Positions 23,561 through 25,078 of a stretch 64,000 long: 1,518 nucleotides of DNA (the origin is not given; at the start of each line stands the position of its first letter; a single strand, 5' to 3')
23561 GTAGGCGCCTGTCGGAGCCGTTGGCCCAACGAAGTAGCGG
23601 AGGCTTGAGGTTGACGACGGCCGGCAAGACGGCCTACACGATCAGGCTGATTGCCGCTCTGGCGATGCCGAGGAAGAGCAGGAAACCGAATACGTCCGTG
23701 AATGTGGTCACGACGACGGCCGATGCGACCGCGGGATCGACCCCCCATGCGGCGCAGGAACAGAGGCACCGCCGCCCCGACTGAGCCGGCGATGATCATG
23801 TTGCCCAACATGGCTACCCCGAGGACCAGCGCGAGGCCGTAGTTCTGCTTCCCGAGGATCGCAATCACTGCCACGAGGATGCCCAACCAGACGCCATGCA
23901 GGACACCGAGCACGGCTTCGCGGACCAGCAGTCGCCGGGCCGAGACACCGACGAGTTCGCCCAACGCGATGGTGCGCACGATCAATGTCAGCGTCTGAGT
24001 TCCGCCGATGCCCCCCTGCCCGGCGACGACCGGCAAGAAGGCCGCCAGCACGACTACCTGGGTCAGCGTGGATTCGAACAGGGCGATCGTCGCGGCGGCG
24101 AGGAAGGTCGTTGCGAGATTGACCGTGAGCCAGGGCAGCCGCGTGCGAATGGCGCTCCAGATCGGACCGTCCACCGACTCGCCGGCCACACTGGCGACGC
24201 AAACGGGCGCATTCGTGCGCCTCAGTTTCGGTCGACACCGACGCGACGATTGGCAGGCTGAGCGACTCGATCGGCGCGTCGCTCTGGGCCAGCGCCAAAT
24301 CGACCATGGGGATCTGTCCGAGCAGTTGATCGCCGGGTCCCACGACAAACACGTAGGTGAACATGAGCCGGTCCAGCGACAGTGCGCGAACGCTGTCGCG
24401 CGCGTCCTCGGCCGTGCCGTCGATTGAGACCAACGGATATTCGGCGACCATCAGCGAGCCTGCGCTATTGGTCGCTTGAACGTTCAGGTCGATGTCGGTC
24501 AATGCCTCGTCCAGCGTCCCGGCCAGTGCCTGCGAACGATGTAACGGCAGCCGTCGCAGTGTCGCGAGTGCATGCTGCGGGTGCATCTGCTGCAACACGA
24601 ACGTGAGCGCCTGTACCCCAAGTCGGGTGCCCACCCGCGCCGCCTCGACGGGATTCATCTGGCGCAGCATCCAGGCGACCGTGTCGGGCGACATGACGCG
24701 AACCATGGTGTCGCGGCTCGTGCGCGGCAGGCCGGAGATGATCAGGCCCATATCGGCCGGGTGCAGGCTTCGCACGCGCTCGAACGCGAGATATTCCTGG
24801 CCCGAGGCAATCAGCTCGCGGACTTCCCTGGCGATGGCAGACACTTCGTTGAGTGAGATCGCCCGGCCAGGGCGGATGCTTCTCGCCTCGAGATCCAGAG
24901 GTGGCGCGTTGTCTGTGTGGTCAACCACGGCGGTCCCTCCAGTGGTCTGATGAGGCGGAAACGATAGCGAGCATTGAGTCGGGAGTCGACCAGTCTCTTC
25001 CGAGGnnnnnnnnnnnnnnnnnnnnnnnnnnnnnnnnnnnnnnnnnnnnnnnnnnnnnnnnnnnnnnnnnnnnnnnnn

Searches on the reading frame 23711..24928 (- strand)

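Call 37: search_protein_families(library=pfam, proteins=[window:23711-24928:-], max_evalue=0.0001)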
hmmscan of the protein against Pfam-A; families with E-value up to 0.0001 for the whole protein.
window:23711-24928:- (406 aa): 1 family
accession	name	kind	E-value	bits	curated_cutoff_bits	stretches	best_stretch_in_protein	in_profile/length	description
PF03448.22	MgtE_N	-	5.2e-08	33.8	25.9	1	55-141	1-87/102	MgtE intracellular N domain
